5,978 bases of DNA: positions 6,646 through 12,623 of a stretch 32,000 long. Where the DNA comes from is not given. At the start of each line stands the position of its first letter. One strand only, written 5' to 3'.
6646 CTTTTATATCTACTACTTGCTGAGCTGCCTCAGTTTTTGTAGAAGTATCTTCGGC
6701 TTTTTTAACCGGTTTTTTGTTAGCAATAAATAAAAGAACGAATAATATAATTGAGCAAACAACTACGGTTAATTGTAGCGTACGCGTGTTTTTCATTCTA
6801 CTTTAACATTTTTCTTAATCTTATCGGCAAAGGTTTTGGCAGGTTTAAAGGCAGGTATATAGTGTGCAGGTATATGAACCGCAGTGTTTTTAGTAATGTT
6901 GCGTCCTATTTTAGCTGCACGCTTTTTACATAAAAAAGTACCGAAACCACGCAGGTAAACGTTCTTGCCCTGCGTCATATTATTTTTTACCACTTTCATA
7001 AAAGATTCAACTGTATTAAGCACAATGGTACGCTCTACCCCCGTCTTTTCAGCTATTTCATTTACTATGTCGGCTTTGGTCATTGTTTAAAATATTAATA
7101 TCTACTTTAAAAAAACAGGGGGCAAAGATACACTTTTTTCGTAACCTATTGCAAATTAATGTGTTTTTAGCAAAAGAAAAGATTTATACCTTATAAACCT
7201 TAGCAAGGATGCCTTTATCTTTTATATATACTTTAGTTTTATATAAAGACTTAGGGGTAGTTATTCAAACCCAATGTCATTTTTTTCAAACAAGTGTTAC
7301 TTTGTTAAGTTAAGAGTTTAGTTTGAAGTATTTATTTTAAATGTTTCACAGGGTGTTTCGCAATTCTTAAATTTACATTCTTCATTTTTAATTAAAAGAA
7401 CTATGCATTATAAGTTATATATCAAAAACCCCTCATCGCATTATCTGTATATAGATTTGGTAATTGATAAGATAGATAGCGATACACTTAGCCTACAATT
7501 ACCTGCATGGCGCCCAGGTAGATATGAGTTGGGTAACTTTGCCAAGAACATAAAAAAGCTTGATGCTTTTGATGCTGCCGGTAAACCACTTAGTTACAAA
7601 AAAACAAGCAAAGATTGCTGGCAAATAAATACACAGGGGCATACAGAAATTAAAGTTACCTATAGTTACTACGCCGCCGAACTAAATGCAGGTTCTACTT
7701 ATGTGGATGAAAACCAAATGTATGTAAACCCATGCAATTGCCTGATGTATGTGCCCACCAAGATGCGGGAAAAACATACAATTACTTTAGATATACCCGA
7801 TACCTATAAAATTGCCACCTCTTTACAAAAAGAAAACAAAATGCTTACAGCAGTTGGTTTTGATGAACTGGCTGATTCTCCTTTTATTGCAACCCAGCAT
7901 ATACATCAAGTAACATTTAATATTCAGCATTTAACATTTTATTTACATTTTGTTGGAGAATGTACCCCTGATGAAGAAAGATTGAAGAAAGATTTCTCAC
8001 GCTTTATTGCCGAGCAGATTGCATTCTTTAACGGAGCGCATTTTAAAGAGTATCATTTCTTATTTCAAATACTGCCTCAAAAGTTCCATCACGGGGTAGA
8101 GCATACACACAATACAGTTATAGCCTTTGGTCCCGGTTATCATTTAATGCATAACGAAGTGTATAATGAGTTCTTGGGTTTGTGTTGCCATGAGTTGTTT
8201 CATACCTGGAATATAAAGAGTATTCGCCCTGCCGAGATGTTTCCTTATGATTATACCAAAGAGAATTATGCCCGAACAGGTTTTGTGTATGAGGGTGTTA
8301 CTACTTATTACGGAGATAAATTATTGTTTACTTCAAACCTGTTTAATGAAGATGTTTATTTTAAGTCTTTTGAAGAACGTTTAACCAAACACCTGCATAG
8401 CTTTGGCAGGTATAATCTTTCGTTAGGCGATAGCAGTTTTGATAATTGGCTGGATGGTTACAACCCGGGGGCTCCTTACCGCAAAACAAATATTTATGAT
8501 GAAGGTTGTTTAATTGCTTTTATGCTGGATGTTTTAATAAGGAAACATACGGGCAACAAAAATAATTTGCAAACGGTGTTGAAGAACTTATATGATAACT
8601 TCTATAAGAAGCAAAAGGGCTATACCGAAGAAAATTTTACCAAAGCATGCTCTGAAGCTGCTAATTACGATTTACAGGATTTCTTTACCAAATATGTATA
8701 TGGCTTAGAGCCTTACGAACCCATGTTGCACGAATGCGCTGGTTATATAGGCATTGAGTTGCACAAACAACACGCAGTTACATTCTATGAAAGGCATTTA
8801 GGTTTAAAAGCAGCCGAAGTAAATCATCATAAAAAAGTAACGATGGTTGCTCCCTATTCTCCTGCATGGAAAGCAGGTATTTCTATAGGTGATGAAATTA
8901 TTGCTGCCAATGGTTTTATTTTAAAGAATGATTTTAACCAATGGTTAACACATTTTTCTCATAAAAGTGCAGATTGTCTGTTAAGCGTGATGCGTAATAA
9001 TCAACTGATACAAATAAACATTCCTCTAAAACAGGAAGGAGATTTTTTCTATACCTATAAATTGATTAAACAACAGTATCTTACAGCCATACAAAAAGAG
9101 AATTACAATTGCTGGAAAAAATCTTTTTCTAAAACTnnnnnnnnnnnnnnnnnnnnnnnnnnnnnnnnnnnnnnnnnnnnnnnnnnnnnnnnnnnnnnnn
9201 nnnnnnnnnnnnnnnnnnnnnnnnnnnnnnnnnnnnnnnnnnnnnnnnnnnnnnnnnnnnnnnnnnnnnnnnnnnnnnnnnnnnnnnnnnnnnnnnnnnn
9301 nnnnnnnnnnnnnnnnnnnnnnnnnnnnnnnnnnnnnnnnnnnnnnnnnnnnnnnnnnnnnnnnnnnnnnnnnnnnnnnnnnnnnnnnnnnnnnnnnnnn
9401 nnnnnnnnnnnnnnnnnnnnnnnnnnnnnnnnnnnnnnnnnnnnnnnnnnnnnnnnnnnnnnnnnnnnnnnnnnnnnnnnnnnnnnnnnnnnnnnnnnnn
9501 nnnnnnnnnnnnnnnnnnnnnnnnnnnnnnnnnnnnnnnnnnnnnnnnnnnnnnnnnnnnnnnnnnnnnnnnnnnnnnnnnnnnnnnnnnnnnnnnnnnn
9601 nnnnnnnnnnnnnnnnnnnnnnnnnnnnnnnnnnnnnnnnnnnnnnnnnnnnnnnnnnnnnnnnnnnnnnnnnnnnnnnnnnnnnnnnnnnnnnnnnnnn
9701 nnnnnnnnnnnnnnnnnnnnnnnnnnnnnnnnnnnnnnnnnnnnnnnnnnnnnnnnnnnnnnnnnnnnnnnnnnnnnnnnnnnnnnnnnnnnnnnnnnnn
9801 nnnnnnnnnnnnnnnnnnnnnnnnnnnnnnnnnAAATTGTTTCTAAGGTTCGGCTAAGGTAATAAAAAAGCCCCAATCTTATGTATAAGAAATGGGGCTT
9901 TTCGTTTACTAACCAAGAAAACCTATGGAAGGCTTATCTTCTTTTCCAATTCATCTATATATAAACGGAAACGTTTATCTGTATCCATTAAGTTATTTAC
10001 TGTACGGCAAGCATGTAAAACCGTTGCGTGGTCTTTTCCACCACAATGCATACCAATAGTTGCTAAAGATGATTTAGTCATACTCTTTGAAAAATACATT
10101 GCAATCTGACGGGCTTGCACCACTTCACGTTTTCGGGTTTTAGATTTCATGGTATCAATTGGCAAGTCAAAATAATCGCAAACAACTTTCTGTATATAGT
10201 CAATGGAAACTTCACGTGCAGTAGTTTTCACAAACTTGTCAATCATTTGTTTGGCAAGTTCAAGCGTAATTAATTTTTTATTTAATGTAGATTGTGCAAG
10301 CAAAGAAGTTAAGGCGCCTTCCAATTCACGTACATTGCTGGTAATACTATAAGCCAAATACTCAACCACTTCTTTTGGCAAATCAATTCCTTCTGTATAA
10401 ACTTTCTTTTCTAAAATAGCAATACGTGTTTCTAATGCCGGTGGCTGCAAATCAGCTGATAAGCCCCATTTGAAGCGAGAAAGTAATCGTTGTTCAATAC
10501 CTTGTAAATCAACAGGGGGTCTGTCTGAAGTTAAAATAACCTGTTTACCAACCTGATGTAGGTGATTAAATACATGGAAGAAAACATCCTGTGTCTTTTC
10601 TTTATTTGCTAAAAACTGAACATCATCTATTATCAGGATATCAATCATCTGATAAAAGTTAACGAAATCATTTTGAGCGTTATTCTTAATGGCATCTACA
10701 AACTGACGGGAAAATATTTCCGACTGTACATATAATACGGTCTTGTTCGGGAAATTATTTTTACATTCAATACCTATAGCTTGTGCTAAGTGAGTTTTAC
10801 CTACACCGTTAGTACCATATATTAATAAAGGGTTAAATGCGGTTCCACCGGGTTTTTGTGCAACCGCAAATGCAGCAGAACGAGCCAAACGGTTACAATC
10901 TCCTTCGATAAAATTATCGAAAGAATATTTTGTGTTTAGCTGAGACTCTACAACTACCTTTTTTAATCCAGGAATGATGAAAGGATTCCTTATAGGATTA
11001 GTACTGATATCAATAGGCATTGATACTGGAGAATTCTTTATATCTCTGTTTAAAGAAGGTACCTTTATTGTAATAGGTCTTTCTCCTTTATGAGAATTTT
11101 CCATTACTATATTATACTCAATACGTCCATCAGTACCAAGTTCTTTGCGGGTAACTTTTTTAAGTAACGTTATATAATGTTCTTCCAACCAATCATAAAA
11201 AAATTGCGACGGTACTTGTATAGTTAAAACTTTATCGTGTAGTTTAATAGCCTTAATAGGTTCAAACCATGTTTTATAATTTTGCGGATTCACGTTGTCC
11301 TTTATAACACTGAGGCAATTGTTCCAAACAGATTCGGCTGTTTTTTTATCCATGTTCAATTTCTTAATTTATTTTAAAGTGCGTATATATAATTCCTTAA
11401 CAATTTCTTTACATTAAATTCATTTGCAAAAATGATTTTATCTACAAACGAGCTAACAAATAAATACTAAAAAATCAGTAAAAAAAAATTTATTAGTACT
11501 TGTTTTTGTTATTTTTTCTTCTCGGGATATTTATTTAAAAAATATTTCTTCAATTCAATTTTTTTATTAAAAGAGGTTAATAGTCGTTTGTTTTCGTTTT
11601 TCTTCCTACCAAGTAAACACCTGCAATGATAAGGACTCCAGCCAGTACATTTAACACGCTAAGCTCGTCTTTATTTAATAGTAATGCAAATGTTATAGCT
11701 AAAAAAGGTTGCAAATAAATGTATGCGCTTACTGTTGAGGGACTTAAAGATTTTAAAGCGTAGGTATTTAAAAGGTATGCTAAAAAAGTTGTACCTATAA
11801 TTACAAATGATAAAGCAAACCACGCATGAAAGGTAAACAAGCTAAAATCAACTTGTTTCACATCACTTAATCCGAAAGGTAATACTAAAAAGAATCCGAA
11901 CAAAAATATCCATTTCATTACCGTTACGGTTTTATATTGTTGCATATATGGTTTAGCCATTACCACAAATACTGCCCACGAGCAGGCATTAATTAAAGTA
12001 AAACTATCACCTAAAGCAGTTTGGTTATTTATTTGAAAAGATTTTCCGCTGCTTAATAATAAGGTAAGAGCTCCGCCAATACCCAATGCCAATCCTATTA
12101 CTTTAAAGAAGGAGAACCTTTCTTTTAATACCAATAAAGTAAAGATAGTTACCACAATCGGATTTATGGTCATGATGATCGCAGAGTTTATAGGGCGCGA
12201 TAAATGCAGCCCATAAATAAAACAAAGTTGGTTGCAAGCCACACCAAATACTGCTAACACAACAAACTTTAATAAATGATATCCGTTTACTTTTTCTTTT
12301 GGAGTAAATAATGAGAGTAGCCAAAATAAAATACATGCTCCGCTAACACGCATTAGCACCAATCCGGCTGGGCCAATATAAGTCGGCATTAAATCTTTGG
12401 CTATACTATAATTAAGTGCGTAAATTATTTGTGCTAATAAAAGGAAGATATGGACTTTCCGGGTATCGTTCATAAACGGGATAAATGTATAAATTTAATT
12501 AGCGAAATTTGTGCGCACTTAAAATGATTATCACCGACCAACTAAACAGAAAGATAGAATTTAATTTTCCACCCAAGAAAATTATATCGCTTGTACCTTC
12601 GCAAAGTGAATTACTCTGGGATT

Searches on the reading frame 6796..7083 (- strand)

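Call 46: search_protein_families(library=pfam, proteins=[window:6796-7083:-], max_evalue=0.01)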
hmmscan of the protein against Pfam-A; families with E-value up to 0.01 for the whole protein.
window:6796-7083:- (96 aa): 5 families
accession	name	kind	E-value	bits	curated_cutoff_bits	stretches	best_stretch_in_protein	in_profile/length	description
PF00216.26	Bac_DNA_binding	-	1.3e-26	93.1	22.4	1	1-89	1-89/90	Bacterial DNA-binding protein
PF18291.6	HU-HIG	-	3.6e-07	30.7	26.2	1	3-94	34-122/125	HU domain fused to wHTH, Ig, or Glycine-rich motif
PF14908.11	HU-CCDC81_euk_1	-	6.4e-07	29.8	26.1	1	22-89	25-85/89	CCDC81 eukaryotic HU domain 1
PF18175.6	HU-CCDC81_bac_2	-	0.00038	20.7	35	1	7-53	4-50/70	CCDC81-like prokaryotic HU domain 2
PF18289.6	HU-CCDC81_euk_2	-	0.0008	19.8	26.1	1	8-58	8-60/75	CCDC81 eukaryotic HU domain 2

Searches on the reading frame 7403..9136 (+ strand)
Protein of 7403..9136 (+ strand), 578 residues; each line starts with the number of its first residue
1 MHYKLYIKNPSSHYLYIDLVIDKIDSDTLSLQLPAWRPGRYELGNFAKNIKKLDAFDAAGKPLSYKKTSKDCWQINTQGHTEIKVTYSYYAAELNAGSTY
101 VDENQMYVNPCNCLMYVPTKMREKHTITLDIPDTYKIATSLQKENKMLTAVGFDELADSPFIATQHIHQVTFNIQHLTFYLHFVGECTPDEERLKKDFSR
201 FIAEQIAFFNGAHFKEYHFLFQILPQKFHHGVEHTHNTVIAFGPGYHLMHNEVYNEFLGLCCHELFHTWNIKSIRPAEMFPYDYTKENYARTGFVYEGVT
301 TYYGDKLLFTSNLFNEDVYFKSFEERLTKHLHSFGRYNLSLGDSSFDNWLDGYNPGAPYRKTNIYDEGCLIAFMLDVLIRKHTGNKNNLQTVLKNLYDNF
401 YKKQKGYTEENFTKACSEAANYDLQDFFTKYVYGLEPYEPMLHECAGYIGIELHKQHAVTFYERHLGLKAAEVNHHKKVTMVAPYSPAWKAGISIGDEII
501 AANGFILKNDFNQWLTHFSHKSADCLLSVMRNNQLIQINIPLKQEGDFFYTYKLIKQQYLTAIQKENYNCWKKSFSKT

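Call 30: search_protein_families(library=pfam, proteins=[window:7403-9136:+], max_evalue=0.001)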
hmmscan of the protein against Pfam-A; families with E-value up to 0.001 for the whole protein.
window:7403-9136:+ (578 aa): 4 families
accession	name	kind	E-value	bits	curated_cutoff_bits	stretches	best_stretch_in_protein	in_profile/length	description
PF17899.6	Peptidase_M61_N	-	6e-46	156.9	23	1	2-163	1-166/168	Peptidase M61 N-terminal domain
PF05299.18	Peptidase_M61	-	2.2e-35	122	22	1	257-371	2-118/118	M61 glycyl aminopeptidase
PF13180.12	PDZ_2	-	5.7e-05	23.8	27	1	447-542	1-80/80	PDZ domain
PF17820.7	PDZ_6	-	0.00028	21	27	1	479-504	2-27/54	PDZ domain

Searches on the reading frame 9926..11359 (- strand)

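Call 30: search_protein_families(library=pfam, proteins=[window:9926-11359:-], max_evalue=0.001)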
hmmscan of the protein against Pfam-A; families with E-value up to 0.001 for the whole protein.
window:9926-11359:- (478 aa): 7 families
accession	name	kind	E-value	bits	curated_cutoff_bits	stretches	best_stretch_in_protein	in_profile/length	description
PF00308.24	Bac_DnaA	-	3.4e-62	209.9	23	1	141-302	1-161/162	Bacterial DnaA ATPAse domain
PF08299.17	Bac_DnaA_C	-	3.3e-28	97.9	31.5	1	386-454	1-69/69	Bacterial dnaA protein helix-turn-helix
PF11638.13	DnaA_N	-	4.9e-21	74.6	24.6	1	9-69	1-62/65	DnaA N-terminal domain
PF01695.23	IstB_IS21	-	4.2e-09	36.7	24.1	1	178-281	95-195/238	IstB-like ATP binding protein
PF00004.35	AAA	-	1.5e-06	29.1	21.2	1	178-296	1-123/131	ATPase family associated with various cellular activities (AAA)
PF22688.2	Hda_lid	-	0.00027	21.3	27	1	311-372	3-64/65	Hda, lid domain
PF13173.12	AAA_14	-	0.00054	20.4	27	0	176-255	3-79/129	AAA domain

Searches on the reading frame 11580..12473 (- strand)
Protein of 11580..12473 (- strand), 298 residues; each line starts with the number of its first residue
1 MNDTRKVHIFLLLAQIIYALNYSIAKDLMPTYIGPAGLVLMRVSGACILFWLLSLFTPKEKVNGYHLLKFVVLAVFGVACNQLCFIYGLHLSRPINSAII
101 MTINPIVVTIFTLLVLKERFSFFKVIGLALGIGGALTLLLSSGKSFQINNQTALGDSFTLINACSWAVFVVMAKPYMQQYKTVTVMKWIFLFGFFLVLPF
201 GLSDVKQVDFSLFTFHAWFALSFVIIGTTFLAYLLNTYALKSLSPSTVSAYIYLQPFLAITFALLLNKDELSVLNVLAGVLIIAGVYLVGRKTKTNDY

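Call 46: search_protein_families(library=pfam, proteins=[window:11580-12473:-], max_evalue=0.01)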
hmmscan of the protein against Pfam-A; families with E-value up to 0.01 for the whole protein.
window:11580-12473:- (298 aa): 1 family
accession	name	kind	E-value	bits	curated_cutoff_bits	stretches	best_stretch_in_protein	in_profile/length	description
PF00892.27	EamA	-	5.9e-38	130.6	28.2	2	7-139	3-134/135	EamA-like transporter family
